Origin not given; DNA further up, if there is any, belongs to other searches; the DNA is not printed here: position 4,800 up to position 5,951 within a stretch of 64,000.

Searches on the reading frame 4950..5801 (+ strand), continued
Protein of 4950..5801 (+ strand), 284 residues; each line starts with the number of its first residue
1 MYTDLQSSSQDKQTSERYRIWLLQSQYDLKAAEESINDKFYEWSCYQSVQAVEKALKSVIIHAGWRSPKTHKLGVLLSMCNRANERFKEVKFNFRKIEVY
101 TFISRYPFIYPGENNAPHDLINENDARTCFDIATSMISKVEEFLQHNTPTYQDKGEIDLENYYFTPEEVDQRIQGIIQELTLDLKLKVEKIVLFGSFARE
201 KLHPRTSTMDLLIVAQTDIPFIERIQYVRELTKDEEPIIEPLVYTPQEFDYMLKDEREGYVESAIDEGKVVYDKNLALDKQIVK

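Call 15: find_encoding_contigs(protein=P0110, flank=6000, max_places=2)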
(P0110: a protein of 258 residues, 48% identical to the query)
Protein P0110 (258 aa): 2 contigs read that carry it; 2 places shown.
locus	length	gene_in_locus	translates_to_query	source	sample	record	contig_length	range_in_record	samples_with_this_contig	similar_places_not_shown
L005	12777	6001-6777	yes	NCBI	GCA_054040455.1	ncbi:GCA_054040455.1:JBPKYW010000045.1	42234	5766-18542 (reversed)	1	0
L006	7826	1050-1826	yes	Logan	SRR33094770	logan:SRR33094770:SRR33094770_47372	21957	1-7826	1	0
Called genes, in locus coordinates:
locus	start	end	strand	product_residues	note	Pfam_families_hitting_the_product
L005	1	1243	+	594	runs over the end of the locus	PF03023:MurJ, PF13440:Polysacc_synt_3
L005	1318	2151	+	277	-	-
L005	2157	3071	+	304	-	PF21694:DNA_pol3_delta_C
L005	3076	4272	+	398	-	PF08239:SH3_3 (weak)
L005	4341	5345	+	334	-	PF06745:ATPase (faint), PF00154:RecA_N, PF08423:Rad51, PF27531:MT3502_N (weak), PF21096:RecA_C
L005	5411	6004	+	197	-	-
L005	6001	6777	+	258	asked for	PF05168:HEPN, PF18765:Polbeta (faint)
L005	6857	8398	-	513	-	PF12072:RNase_Y_N, PF00013:KH_1 (weak), PF01966:HD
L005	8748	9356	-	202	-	PF01928:CYTH (weak)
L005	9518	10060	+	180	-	PF01928:CYTH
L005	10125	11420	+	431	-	PF01520:Amidase_3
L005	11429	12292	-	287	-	PF02195:ParB_N, PF17762:HTH_ParB, PF23552:ParB_C (weak)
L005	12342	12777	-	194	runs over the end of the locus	PF03848:TehB, PF05724:TPMT, PF13489:Methyltransf_23, PF06325:PrmA, PF02353:CMAS, PF05175:MTS, PF13847:Methyltransf_31, PF08241:Methyltransf_11, +2 more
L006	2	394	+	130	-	?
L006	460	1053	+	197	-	-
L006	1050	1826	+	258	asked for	PF05168:HEPN, PF18765:Polbeta (faint)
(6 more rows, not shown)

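Call 19: search_protein_families(library=padloc, proteins=[window:4950-5801:+], max_evalue=1)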
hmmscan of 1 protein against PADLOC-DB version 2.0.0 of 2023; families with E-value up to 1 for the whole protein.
window:4950-5801:+ (284 aa): 9 families
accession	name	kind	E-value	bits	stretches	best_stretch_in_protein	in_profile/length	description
PDLC04903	PDC-S09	-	2.7e-06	25.7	1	173-249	11-90/108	-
PDLC04368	PDC-M05A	-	3.3e-06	25.1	1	177-267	96-183/201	-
PDLC04905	PDC-S09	-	9.4e-05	20.7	1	184-227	17-58/101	-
PDLC04906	PDC-S09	-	9.9e-05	20.7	1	173-218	7-53/98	-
PDLC04369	PDC-M05A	-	0.00057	17.6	1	171-267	86-179/201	-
PDLC04902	PDC-S09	-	0.00071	17.8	1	185-231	18-64/97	-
PDLC04904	PDC-S09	-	0.00093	17.4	1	184-232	21-68/104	-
PDLC04907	PDC-S09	-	0.0088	14.2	1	183-216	22-54/114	-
PDLC04372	PDC-M05A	-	0.014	13.6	1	178-257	66-143/167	-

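Call 24: predict_structure(alignment_id=A1)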
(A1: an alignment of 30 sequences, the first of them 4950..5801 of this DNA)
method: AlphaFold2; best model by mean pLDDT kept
length: 284 residues; sequences in the alignment: 30
mean_pLDDT: 81.9   pTM: 0.72
mean pLDDT of the five models: 81.9, 81.6, 80.3, 79.9, 79.5
residues with pLDDT >= 90: 129; 70-90: 90; 50-70: 47; < 50: 18
segments of 3 or more residues with pLDDT < 50: 1-12, 279-284
pLDDT, mean of each block of 10 residues (from residue 1): 35 72 97 96 93 95 87 88 88 86 58 63 92 96 84 58 88 95 95 89 87 93 89 89 89 64 70 73 35
secondary structure, 60 per line:
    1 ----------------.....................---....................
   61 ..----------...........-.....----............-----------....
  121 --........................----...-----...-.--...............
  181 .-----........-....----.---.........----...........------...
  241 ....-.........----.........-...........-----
elements in order: H17-37 H41-62 H73-83 H85-89 H94-105 H117-120 H123-146 H166-181 E187-194 H196-199 E208-216 H221-231 E238-244 H246-254 H259-267 E269-273 H274-279

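Call 28: fold_search(model_id=the predicted structure, library=pdb)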
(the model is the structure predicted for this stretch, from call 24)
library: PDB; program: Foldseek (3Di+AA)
matches with E <= 10: 461; with E <= 0.001: 5
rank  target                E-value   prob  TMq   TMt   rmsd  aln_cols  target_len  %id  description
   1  1ufb_A                3.3e-05  1.00  0.35  0.74   3.7       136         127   24  Crystal structure of TT1696 from Thermus thermophilus HB8 (released 2003-11-28)
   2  1wol                  6.0e-05  1.00  0.33  0.70   4.2       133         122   23  Crystal Structure of ST0689, an archaeal HEPN homologue (released 2005-11-22)
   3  3o10_A                9.7e-05  1.00  0.37  0.70   3.3       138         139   18  Crystal structure of the HEPN domain from human sacsin (released 2011-03-30)
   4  3o10_C                1.4e-04  1.00  0.38  0.74   3.3       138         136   20  Crystal structure of the HEPN domain from human sacsin (released 2011-03-30)
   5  3o10_D                8.2e-04  1.00  0.37  0.73   3.8       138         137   20  Crystal structure of the HEPN domain from human sacsin (released 2011-03-30)
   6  1o3u                  6.3e-03  1.00  0.32  0.69   4.6       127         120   17  Crystal structure of an hepn domain protein (tm0613) from thermotoga maritima at 1.75 A resolution (released 2003-04-22)
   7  2rff                  1.6e-02  1.00  0.26  0.57   4.8       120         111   18  Crystal structure of a putative nucleotidyltransferase (NP_343093.1) from Sulfolobus solfataricus at 1.40 A resolution (released 2007-10-16)
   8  7bxo_E                1.9e-02  1.00  0.27  0.54   3.8       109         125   16  Crystal structure of the toxin-antitoxin with AMP-PNP (released 2020-09-30)
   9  7aer_A                2.2e-02  1.00  0.24  0.48   4.6       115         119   14  Rebuilt and re-refined PDB entry 5yep: tri-AMPylated Shewanella oneidensis HEPN toxin in complex with MNT antitoxin (released 2020-12-30)
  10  8j7y_A                2.4e-02  0.28  0.19  0.19  20.3       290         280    9  Cryo-EM structure of hZnT7DeltaHis-loop-Fab complex in zinc-bound state, determined in outward-facing conformation (released 2023-09-20)
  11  8j7v_A                2.7e-02  0.23  0.18  0.18  23.0       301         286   11  Cryo-EM structure of hZnT7-Fab complex in zinc-unbound state, determined in heterogeneous conformations- one subunit i (released 2023-09-20)
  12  8xma_A                3.0e-02  0.60  0.22  0.21  22.9       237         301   10  Cryo-EM structure of human ZnT1 WT, in the presence of zinc, determined in an outward-facing conformation (released 2024-10-30)
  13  8xeo_B                3.3e-02  1.00  0.26  0.62   4.3       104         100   14  Crystal structure of MNT antitoxin (released 2024-12-18)
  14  8xeo_A                3.5e-02  0.99  0.26  0.59   4.5       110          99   14  Crystal structure of MNT antitoxin (released 2024-12-18)
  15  7bxo_A                3.9e-02  0.99  0.24  0.48   4.5       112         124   16  Crystal structure of the toxin-antitoxin with AMP-PNP (released 2020-09-30)
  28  1kny_A                1.6e-01  0.99  0.29  0.32   5.3       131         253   17  KANAMYCIN NUCLEOTIDYLTRANSFERASE (released 1996-08-17)
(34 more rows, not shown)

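Call 29: search_protein_representatives(alignment_id=A1)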
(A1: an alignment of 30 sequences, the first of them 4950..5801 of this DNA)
Query: 30 sequences, 268 profile positions. Proteins with E-value up to 0.001 (for the whole library): 7796; up to 1e-10: 577; up to 1e-30: 12. The best 150 are listed.
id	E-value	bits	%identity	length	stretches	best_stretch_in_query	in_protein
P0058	3.0e-122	423.6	-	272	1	3-266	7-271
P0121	7.9e-104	363.2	-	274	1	9-267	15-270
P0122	3.4e-87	308.7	-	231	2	7-143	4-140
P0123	5.3e-80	285.1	-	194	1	73-265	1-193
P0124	4.6e-79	282.0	-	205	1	3-192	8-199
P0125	1.6e-67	244.2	-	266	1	8-263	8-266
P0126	6.0e-38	147.2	-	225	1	46-266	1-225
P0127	1.1e-36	143.1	-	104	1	5-97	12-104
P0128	3.1e-34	135.1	-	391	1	165-266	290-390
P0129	4.5e-34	134.5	-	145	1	11-139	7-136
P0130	9.1e-34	133.5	-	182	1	10-180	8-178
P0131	4.1e-31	124.8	-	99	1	176-267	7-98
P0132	1.2e-29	120.0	-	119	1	154-266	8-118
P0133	2.5e-29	119.0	-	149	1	52-138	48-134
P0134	3.5e-29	118.5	-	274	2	13-139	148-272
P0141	2.9e-25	105.6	-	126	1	152-266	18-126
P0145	3.1e-24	102.3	-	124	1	161-267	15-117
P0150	1.1e-22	97.2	-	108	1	162-267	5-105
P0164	1.6e-20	90.0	-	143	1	159-267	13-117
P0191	3.1e-17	79.3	-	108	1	156-246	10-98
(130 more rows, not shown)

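Call 31: find_related_loci(query=A1, collection=genome_contigs, flank=4000)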
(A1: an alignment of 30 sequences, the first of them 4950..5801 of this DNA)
Query A1 (284 aa) in genome_contigs; peptide patterns used: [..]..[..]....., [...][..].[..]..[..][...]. (x = any residue, [..] = any of these).
276 stretches matched a pattern; 49 encode a relative of the query (tblastn E <= 1e-3); 49 distinct loci.
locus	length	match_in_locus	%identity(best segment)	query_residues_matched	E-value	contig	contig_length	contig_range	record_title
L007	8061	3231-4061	78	1-277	1e-154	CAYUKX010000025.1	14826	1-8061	MAG TPA_asm: uncultured Candidatus Saccharibacteria bacterium isolate SRP107338_co1_190 genome assembly, contig: NODE_43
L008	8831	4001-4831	77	1-277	4e-153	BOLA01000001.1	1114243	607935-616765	Patescibacteria group bacterium BroJett037 DNA, sequence1, whole genome shotgun sequence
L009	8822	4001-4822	76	3-276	7e-149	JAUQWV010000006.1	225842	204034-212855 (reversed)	MAG: Candidatus Dojkabacteria bacterium isolate BIN12 contig_304380, whole genome shotgun sequence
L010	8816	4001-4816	57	3-277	1e-109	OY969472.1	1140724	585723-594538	MAG: uncultured bacterium isolate MFD02416.bin.c.3 genome assembly, chromosome: 1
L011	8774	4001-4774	59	17-275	8e-106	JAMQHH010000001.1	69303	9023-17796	MAG: Candidatus Dojkabacteria bacterium isolate PAT1 H2_k97_21738, whole genome shotgun sequence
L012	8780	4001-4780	59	12-272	3e-105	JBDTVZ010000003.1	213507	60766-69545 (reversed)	MAG: Candidatus Dojkabacteria bacterium isolate cluster3_bin.8 NODE_49_length_213507_cov_12.071313, whole genome shotgun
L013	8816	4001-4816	55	1-275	7e-104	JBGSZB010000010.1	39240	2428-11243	MAG: Candidatus Dojkabacteria bacterium isolate JTS-AC489 k141_196933, whole genome shotgun sequence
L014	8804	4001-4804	54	9-276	7e-103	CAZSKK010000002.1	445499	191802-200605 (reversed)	MAG TPA_asm: uncultured Candidatus Saccharibacteria bacterium isolate binchicken_co130_48 genome assembly, contig: NODE_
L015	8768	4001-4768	57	16-273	1e-102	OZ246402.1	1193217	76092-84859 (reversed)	MAG: uncultured Candidatus Saccharibacteria bacterium isolate SRP286056_co1_47 genome assembly, chromosome: 1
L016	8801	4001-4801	53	7-274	2e-102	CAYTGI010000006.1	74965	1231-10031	MAG TPA_asm: uncultured Candidatus Saccharibacteria bacterium isolate SRP141376_co3_398 genome assembly, contig: NODE_75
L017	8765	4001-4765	57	17-272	1e-100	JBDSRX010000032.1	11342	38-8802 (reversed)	MAG: Candidatus Dojkabacteria bacterium isolate cluster1_bin.520 k127_10430923, whole genome shotgun sequence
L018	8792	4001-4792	54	11-275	2e-100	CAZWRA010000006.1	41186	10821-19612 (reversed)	MAG TPA_asm: uncultured Candidatus Saccharibacteria bacterium isolate binchicken_co58_69 genome assembly, contig: NODE_7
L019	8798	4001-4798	55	8-274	2e-100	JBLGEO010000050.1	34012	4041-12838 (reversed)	MAG: Candidatus Dojkabacteria bacterium isolate cluster3_bin.91 cluster3_bin.91_NODE_3611, whole genome shotgun sequence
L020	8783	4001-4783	55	13-275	4e-99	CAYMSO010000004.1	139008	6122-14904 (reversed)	MAG TPA_asm: uncultured Candidatus Saccharibacteria bacterium isolate binchicken_co130_46 genome assembly, contig: NODE_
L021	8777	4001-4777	54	16-275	2e-96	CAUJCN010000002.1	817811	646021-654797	MAG: Patescibacteria group bacterium isolate KLAP211 genome assembly, contig: KLAP211_272759, whole genome shotgun seque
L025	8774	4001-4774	51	17-274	4e-93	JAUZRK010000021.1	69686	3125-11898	MAG: Candidatus Dojkabacteria bacterium isolate GS19_ROV17_BS05-AMOR20_M0215 AMOR20_M0215_contig21, whole genome shotgun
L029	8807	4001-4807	45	14-274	5e-76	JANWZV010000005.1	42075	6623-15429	MAG: Candidatus Dojkabacteria bacterium isolate SKYG111 NODE_5_length_42075_cov_4.099743, whole genome shotgun sequence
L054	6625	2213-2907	44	17-273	6e-37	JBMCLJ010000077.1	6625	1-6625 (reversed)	MAG: Candidatus Dojkabacteria bacterium isolate D1M03_32 NODE_6666_length_6625_cov_5.819939, whole genome shotgun sequen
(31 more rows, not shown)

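Call 35: search_protein_families(library=pfam, proteins=[L005:5411-6001:+], max_evalue=0.1)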
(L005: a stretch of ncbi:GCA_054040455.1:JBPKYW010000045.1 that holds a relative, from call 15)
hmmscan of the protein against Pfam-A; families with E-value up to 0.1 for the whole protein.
L005:5411-6001:+ (197 aa): 3 families
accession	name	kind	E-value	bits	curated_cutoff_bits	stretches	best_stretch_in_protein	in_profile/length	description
PF01909.29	NTP_transf_2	-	0.0014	19.5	21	1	98-166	4-71/93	Nucleotidyltransferase domain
PF18765.7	Polbeta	-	0.0024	18.4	26.9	1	100-188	5-88/93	Polymerase beta, Nucleotidyltransferase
PF24033.1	DUF7342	-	0.011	16.2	31.6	1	46-89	32-75/150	Family of unknown function (DUF7342)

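Call 38: list_cluster_members(proteins=[P0125, P0126, P0121, P0132, P0141, P0145, P0129, P0130, P0128, P0001])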
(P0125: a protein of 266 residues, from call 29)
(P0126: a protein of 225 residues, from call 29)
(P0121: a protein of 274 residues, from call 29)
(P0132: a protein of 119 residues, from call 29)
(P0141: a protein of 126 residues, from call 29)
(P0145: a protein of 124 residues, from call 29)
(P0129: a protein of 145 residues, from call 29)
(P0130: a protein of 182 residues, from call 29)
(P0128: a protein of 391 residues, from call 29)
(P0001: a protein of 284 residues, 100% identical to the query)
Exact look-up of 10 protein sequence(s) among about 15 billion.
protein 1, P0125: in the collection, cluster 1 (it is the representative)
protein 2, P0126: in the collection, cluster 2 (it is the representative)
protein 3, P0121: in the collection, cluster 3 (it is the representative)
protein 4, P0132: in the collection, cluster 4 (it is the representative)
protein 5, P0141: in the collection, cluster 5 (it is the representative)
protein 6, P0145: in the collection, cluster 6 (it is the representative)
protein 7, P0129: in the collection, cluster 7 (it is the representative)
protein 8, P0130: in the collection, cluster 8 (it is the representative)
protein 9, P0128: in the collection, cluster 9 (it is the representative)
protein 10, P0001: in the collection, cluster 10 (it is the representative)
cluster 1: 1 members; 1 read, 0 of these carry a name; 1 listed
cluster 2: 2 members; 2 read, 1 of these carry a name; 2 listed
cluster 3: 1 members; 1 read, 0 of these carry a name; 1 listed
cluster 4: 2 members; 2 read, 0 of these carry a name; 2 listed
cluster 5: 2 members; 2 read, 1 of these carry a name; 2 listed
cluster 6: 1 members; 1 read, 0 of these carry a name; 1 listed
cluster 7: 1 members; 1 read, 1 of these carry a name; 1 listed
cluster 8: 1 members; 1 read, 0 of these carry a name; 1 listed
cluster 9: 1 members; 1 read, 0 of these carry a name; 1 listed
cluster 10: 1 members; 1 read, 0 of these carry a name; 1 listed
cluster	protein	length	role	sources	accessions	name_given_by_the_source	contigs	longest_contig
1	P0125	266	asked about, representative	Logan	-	-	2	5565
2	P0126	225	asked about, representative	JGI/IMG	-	HEPN domain-containing protein/predicted nucleotidyltransferase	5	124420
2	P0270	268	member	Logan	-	-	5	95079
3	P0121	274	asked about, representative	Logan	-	-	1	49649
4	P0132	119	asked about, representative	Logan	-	-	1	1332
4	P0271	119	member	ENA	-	-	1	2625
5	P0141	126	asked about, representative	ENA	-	-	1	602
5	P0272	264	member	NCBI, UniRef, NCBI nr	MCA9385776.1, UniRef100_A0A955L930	HEPN domain-containing protein [Candidatus Dojkabacteria bacterium] | HEPN domain-containing protein n=1 Tax=Candidatus Dojkabacteria bacterium TaxID=2099670 ...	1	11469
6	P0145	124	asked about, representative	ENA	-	-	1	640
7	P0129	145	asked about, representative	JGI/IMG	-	HEPN domain-containing protein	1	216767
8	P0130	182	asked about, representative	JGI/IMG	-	-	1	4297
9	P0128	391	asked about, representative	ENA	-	-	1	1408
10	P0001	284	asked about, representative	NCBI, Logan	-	-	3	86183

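Call 39: find_encoding_contigs(protein=P0270, flank=5000, max_places=1)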
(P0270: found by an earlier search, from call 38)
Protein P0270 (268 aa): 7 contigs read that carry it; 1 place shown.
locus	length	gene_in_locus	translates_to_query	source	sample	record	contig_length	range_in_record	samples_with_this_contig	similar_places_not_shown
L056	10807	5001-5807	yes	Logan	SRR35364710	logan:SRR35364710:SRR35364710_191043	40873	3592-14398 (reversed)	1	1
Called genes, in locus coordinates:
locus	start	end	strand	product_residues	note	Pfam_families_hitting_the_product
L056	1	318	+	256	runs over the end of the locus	-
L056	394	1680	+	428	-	PF02491:SHS2_FTSA, PF00012:HSP70 (weak), PF06723:MreB_Mbl (weak), PF11104:PilM_2 (weak), PF14450:FtsA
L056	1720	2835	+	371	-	PF00091:Tubulin, PF12327:FtsZ_C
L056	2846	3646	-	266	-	PF04203:Sortase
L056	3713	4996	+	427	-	PF03979:Sigma70_r1_1, PF00140:Sigma70_r1_2, PF04542:Sigma70_r2, PF04539:Sigma70_r3, PF04545:Sigma70_r4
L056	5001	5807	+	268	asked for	PF05168:HEPN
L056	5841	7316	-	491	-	PF12072:RNase_Y_N, PF00013:KH_1 (weak), PF01966:HD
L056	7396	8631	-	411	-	PF01520:Amidase_3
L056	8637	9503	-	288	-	PF02195:ParB_N, PF17762:HTH_ParB, PF23552:ParB_C (faint)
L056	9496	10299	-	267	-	PF00142:Fer4_NifH, PF01656:CbiA, PF06564:CBP_BcsQ, PF09140:MipZ (weak), PF10609:ParA (weak), PF13614:AAA_31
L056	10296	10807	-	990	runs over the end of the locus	PF00133:tRNA-synt_1, PF09334:tRNA-synt_1g, PF08264:Anticodon_1, PF19302:DUF5915 (weak)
